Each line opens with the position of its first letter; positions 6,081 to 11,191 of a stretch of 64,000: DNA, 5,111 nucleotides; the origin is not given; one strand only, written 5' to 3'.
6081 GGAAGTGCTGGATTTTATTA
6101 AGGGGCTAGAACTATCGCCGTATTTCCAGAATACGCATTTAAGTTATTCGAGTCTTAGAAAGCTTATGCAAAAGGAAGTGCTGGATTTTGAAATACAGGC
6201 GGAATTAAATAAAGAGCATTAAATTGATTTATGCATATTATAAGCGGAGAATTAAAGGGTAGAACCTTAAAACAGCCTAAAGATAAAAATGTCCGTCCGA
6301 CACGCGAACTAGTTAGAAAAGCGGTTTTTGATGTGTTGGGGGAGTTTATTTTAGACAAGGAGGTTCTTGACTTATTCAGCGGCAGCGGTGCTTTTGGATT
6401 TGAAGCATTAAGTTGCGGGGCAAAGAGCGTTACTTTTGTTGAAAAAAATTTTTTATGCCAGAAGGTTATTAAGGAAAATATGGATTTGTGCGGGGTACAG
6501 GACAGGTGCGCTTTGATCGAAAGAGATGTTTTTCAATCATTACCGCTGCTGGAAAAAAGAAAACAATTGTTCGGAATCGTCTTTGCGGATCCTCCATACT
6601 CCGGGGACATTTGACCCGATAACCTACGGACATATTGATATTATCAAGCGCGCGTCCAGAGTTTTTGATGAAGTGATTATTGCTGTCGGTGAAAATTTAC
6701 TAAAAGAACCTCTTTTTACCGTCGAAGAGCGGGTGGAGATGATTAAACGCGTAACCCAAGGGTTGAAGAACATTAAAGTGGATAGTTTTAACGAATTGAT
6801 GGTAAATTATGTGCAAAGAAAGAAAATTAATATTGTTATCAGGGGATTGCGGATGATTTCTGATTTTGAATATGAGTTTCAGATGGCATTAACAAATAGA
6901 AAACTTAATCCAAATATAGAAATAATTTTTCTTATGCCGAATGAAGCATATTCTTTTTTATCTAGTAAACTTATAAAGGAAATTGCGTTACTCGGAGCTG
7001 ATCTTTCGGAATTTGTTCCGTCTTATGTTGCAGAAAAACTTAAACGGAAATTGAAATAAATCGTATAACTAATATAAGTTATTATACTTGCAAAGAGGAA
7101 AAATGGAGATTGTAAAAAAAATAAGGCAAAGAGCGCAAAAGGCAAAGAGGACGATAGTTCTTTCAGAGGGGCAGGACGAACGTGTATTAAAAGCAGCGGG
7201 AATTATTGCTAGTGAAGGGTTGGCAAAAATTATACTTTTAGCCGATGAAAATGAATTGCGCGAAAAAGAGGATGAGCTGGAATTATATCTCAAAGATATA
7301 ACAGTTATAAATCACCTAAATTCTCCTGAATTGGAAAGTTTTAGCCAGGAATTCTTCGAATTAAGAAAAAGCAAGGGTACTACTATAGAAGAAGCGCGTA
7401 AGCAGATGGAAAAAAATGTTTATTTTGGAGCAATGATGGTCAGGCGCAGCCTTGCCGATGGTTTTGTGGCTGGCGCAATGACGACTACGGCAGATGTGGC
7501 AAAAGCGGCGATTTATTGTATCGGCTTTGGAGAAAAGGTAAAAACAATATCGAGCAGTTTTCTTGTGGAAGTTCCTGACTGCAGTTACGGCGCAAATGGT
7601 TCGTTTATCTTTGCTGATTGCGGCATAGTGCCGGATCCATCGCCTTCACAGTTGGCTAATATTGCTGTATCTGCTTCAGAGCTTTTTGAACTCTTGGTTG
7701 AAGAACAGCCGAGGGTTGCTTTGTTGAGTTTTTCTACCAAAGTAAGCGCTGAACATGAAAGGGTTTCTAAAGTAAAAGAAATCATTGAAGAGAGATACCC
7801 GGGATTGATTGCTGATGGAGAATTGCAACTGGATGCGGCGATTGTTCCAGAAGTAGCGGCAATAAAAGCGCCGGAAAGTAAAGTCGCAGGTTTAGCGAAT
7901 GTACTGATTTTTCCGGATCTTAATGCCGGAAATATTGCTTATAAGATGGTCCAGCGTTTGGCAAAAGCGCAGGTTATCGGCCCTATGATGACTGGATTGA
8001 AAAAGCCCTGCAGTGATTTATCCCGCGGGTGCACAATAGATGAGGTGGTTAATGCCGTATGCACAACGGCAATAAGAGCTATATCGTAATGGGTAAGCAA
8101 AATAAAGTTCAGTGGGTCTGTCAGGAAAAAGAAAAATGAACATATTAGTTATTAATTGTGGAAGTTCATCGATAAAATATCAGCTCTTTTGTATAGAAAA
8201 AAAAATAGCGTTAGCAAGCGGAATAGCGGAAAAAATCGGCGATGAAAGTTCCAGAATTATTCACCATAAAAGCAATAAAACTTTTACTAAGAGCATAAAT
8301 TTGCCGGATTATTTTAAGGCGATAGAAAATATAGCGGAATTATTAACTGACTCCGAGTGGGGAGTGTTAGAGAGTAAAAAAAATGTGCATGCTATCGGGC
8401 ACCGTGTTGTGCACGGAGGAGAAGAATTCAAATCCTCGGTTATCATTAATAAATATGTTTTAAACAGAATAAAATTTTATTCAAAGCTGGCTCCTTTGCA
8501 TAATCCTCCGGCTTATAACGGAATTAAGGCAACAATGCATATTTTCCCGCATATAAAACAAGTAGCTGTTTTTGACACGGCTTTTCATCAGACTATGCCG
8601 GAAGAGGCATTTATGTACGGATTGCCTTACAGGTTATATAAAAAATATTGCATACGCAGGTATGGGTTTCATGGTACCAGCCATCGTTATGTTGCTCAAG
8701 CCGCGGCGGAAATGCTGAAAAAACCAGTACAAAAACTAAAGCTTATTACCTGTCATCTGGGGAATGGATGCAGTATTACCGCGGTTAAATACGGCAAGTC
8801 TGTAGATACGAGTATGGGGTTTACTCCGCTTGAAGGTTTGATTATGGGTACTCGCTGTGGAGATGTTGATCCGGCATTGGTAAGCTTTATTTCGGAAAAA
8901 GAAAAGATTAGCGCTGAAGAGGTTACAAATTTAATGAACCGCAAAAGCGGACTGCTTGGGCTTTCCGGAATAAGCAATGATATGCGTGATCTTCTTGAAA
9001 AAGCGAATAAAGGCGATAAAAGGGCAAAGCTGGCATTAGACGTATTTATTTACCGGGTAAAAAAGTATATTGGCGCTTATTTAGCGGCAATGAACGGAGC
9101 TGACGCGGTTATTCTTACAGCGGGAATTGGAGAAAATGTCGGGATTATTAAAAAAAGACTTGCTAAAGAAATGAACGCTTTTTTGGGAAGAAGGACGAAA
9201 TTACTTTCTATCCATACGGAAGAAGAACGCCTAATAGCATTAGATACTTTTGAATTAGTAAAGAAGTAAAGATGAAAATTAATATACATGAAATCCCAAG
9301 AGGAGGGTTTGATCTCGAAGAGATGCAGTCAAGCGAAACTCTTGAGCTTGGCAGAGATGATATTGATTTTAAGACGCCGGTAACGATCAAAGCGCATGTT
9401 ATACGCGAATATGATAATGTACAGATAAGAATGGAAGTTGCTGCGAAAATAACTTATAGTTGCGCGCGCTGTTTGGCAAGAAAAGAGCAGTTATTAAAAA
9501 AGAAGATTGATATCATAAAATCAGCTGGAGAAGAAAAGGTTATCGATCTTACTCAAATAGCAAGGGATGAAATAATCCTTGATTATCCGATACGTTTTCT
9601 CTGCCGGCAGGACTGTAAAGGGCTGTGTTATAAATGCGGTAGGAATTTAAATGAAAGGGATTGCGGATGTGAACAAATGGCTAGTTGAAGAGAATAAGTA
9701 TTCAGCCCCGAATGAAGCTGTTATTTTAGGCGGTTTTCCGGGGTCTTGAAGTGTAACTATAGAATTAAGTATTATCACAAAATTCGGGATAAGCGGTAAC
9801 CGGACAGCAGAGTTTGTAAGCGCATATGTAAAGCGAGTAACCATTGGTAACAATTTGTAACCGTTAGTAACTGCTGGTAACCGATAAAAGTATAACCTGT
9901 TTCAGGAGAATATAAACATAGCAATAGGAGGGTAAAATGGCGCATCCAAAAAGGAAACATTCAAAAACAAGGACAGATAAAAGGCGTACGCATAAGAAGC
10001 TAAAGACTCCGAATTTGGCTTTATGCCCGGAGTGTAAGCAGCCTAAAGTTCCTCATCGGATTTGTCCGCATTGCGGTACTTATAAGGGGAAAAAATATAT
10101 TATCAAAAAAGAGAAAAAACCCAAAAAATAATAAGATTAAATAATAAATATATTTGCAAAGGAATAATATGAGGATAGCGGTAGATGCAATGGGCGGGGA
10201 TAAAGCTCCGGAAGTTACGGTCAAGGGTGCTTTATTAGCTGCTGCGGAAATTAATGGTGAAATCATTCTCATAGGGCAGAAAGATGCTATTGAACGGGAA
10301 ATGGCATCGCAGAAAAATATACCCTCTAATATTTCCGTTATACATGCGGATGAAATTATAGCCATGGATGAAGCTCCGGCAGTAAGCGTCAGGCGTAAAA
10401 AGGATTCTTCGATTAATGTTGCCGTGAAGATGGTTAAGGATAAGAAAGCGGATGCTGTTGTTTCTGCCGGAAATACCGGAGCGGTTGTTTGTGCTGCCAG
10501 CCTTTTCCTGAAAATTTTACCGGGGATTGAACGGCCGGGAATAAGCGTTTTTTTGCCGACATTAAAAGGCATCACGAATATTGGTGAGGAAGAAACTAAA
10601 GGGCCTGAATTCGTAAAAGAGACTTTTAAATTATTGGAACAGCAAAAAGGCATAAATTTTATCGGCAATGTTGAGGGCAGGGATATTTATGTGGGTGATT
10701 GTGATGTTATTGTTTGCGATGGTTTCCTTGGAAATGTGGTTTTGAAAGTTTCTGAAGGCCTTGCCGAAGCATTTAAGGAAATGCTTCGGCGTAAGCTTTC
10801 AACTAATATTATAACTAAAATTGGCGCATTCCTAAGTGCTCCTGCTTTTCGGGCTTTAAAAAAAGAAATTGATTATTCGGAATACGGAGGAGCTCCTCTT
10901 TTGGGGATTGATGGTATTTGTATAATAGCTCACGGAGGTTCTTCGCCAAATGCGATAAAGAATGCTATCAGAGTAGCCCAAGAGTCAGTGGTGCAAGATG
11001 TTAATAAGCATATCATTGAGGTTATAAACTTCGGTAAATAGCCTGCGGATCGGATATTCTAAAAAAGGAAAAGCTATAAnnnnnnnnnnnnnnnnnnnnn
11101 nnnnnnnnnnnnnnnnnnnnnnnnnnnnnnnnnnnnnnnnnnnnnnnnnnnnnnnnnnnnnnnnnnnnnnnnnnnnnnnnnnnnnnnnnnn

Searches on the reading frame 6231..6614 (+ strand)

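Call 48: search_protein_families(library=pfam, proteins=[window:6231-6614:+], max_evalue=0.0001)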
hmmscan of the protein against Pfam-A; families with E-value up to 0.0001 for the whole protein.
window:6231-6614:+ (127 aa): 2 families
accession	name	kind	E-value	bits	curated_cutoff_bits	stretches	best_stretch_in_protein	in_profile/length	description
PF03602.21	Cons_hypoth95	-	4.7e-38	131.1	24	1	1-124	1-124/182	Conserved hypothetical protein 95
PF09445.16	Methyltransf_15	-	2.7e-06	27.5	22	1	44-125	3-83/165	RNA cap guanine-N2 methyltransferase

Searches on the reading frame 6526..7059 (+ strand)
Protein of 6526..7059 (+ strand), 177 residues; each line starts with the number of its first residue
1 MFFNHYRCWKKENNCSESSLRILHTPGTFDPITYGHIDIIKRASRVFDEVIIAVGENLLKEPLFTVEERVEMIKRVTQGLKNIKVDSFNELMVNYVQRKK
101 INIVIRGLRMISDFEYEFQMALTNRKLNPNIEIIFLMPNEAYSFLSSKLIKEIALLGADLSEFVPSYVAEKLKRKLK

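Call 48: search_protein_families(library=pfam, proteins=[window:6526-7059:+], max_evalue=0.0001)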
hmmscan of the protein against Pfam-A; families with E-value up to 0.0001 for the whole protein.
window:6526-7059:+ (177 aa): 2 families
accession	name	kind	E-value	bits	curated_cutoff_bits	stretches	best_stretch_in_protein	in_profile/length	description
PF01467.32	CTP_transf_like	-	8.1e-31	107.4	21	1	25-152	2-132/133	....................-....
PF08218.17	Citrate_ly_lig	-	2.9e-05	24.3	20.9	1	30-95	9-72/182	Citrate lyase ligase C-terminal domain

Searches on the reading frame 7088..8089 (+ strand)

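Call 48: search_protein_families(library=pfam, proteins=[window:7088-8089:+], max_evalue=0.0001)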
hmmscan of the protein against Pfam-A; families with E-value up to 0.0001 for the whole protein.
window:7088-8089:+ (333 aa): 1 family
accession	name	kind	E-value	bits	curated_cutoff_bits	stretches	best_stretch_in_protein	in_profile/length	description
PF01515.24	PTA_PTB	-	2.6e-109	365.9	24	1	8-328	2-319/319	Phosphate acetyl/butaryl transferase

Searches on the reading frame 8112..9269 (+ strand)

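Call 49: search_protein_families(library=pfam, proteins=[window:8112-9269:+], max_evalue=0.0001)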
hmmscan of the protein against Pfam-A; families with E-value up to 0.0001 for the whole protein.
window:8112-9269:+ (385 aa): 1 family
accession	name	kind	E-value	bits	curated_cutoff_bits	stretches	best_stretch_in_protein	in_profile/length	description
PF00871.23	Acetate_kinase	-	3.1e-139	464.5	22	1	11-356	2-349/392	Acetokinase family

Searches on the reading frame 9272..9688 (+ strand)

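Call 49: search_protein_families(library=pfam, proteins=[window:9272-9688:+], max_evalue=0.0001)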
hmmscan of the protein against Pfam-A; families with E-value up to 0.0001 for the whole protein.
window:9272-9688:+ (138 aa): 1 family
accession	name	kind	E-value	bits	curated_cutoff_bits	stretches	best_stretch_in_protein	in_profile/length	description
PF02620.22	YceD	-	6.2e-16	59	33.2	1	85-135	54-105/119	Large ribosomal RNA subunit accumulation protein YceD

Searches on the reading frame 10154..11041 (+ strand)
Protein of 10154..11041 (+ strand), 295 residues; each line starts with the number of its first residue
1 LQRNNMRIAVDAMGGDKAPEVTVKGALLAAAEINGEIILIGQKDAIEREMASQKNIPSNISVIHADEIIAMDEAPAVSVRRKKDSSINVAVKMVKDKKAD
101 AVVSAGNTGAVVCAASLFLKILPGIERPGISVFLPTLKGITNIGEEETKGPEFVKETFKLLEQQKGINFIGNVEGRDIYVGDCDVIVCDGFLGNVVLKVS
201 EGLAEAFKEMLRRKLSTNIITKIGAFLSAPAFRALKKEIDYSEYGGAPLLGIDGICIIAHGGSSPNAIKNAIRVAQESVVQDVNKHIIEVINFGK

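Call 49: search_protein_families(library=pfam, proteins=[window:10154-11041:+], max_evalue=0.0001)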
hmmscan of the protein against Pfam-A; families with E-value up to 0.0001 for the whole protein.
window:10154-11041:+ (295 aa): 1 family
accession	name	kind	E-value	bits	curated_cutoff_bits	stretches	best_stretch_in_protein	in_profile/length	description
PF02504.20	FA_synthesis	-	9.3e-89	298.1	29.1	2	139-285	177-323/324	Fatty acid synthesis protein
